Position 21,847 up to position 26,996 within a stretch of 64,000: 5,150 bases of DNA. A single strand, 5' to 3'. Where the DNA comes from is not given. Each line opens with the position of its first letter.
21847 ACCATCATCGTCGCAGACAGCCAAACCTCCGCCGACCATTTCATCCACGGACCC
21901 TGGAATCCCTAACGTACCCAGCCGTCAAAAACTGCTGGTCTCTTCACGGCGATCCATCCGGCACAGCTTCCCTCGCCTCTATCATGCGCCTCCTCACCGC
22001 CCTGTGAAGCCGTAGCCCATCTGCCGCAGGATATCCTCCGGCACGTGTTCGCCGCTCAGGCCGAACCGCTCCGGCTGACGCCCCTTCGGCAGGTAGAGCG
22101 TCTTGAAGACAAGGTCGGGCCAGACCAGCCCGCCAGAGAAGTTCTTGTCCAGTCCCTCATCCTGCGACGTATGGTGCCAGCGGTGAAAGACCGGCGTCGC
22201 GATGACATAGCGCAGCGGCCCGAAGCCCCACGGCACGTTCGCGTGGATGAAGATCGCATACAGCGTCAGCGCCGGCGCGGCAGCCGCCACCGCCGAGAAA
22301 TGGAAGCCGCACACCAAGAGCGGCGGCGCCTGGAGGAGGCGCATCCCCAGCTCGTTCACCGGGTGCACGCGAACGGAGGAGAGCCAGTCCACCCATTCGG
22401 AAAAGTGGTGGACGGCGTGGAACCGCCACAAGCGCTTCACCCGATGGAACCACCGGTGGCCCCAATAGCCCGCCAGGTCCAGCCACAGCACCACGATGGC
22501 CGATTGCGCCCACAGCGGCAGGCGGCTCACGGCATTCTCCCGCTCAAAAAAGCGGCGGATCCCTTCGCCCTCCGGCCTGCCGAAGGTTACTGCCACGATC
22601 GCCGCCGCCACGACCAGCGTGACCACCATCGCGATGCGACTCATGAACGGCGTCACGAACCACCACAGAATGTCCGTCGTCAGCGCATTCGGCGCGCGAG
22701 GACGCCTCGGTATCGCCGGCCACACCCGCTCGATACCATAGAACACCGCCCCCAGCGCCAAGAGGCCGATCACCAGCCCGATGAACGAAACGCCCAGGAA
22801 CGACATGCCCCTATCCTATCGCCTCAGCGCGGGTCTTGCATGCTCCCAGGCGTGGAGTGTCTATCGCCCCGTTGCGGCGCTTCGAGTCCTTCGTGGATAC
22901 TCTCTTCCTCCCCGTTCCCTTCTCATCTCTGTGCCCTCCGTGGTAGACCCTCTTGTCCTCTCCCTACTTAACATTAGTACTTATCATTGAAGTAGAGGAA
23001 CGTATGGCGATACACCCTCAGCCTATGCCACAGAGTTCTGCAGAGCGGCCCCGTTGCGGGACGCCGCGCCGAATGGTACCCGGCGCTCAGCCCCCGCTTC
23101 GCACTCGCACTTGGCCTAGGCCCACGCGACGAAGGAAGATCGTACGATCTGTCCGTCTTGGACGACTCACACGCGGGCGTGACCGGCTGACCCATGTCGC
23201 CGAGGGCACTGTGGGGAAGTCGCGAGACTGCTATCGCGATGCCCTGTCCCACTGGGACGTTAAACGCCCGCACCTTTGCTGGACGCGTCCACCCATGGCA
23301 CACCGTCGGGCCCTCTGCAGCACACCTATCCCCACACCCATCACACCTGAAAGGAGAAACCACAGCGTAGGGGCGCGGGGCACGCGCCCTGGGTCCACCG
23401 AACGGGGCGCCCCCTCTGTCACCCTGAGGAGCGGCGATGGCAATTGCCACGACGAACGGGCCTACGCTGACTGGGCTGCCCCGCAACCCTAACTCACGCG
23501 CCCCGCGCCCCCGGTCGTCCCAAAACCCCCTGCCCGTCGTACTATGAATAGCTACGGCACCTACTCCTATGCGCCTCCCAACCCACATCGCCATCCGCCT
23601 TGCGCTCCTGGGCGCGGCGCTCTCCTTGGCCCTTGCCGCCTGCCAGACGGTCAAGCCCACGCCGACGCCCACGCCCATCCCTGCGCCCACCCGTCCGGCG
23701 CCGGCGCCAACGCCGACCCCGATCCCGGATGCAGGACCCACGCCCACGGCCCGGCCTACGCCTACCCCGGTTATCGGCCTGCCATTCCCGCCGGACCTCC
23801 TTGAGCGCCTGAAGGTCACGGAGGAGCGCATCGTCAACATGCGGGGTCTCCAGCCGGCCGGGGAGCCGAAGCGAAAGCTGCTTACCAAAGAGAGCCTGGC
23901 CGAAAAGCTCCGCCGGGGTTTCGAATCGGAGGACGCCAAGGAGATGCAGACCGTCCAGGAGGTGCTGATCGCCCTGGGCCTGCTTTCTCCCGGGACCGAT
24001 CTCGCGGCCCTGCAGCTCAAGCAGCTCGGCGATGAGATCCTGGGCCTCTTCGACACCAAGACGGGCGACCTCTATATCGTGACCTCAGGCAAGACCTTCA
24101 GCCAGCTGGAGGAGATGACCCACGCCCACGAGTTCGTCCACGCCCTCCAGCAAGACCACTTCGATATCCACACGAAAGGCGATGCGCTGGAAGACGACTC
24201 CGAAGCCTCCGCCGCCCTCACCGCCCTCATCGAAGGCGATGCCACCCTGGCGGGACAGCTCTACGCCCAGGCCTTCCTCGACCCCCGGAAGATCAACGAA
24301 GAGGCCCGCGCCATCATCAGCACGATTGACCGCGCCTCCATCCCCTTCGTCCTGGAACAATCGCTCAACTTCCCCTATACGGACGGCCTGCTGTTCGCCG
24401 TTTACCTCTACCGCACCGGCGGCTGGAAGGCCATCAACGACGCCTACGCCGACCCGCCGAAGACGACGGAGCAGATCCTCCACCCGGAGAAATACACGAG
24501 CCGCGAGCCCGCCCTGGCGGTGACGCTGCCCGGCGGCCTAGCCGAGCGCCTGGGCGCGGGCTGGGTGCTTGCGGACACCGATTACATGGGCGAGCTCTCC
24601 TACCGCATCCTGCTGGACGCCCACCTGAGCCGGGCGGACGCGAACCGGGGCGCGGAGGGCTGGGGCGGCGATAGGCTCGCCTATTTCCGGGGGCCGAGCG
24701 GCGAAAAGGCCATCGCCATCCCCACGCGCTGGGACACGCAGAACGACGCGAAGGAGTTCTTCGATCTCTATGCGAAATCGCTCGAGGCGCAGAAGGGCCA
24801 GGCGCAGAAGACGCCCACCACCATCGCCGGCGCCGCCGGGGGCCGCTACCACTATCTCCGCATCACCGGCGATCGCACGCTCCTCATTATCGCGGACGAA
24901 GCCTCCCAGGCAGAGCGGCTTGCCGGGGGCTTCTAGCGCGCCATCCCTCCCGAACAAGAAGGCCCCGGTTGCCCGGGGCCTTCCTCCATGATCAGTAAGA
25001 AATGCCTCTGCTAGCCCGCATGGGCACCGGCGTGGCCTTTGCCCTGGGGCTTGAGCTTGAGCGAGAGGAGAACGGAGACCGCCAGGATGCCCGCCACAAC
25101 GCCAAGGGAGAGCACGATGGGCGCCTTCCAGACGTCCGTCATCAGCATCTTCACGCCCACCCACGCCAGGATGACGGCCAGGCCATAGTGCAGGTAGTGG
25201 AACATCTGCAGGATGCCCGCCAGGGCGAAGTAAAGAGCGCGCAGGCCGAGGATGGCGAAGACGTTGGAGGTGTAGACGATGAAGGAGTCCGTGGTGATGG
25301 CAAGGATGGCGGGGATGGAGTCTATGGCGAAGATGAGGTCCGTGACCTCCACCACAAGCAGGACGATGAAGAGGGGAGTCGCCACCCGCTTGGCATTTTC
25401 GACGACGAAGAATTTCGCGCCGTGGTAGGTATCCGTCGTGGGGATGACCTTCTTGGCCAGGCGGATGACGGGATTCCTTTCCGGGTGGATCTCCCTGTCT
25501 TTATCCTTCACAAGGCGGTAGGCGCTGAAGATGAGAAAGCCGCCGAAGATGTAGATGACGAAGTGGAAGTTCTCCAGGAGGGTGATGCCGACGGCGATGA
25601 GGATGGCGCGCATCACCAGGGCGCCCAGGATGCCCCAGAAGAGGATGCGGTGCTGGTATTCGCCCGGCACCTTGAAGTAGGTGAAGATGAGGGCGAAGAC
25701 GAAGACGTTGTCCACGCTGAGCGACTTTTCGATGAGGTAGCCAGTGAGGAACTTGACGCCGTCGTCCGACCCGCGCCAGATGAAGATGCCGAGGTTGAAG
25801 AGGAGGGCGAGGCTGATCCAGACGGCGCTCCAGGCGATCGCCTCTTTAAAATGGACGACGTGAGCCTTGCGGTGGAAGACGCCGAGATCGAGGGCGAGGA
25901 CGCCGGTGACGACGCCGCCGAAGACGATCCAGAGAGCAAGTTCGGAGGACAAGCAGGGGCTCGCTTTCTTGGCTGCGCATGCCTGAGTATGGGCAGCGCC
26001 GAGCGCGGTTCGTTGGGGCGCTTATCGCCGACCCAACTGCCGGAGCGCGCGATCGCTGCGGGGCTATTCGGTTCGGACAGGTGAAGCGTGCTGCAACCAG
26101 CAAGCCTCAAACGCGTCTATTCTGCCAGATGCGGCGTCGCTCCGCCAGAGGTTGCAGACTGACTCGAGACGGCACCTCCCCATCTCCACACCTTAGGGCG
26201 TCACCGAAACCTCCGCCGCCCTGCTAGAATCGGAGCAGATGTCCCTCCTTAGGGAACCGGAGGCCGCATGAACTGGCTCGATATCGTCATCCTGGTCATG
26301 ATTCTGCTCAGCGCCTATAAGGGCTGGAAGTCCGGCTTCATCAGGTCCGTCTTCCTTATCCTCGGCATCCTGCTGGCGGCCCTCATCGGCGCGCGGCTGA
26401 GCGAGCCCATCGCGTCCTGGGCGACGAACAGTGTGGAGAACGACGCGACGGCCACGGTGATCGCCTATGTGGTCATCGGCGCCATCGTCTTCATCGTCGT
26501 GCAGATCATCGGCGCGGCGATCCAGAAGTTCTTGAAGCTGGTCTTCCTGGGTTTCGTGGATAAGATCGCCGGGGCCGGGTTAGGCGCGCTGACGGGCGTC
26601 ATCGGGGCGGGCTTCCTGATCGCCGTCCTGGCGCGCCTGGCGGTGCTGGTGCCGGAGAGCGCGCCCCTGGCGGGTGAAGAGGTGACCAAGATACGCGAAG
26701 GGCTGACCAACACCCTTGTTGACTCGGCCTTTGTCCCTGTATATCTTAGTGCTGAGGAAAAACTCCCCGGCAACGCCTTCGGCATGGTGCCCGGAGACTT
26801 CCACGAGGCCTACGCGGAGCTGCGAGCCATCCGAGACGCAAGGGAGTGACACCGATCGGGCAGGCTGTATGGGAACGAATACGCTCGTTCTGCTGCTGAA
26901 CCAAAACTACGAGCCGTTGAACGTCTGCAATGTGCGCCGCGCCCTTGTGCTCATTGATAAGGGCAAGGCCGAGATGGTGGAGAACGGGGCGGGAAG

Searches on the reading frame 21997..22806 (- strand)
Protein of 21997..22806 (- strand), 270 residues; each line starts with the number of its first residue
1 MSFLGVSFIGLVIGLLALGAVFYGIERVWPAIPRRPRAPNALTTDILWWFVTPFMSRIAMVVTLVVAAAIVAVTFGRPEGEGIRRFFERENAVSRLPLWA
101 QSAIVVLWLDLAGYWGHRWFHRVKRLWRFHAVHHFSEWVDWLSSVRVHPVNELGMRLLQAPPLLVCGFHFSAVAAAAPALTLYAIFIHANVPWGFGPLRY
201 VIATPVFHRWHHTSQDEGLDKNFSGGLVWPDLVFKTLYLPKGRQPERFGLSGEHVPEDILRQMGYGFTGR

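Call 63: search_protein_families(library=pfam, proteins=[window:21997-22806:-], max_evalue=0.00001)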
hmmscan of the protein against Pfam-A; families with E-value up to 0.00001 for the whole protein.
window:21997-22806:- (270 aa): 1 family
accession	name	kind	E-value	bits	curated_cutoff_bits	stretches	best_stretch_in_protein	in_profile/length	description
PF04116.19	FA_hydroxylase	-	1.8e-24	87.1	31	1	103-236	2-132/132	Fatty acid hydroxylase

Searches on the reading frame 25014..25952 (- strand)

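Call 63: search_protein_families(library=pfam, proteins=[window:25014-25952:-], max_evalue=0.00001)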
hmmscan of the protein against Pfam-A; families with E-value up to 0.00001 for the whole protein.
window:25014-25952:- (313 aa): 1 family
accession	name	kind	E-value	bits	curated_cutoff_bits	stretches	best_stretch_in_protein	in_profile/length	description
PF03741.22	TerC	-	5.6e-54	183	27.8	1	69-272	1-177/178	Integral membrane protein TerC family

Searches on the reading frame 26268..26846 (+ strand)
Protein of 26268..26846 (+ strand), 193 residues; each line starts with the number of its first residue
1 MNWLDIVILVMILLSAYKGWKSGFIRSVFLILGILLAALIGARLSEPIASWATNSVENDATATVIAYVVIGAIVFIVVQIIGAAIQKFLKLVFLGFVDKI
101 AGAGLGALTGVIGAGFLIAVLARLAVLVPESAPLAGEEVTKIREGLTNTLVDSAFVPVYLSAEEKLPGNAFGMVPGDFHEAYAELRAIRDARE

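Call 63: search_protein_families(library=pfam, proteins=[window:26268-26846:+], max_evalue=0.00001)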
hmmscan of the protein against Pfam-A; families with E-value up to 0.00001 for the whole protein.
window:26268-26846:+ (193 aa): 1 family
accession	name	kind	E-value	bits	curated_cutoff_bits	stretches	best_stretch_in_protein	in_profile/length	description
PF02674.22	Colicin_V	-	7.3e-24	84.8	29.3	1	4-124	1-121/144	Colicin V production protein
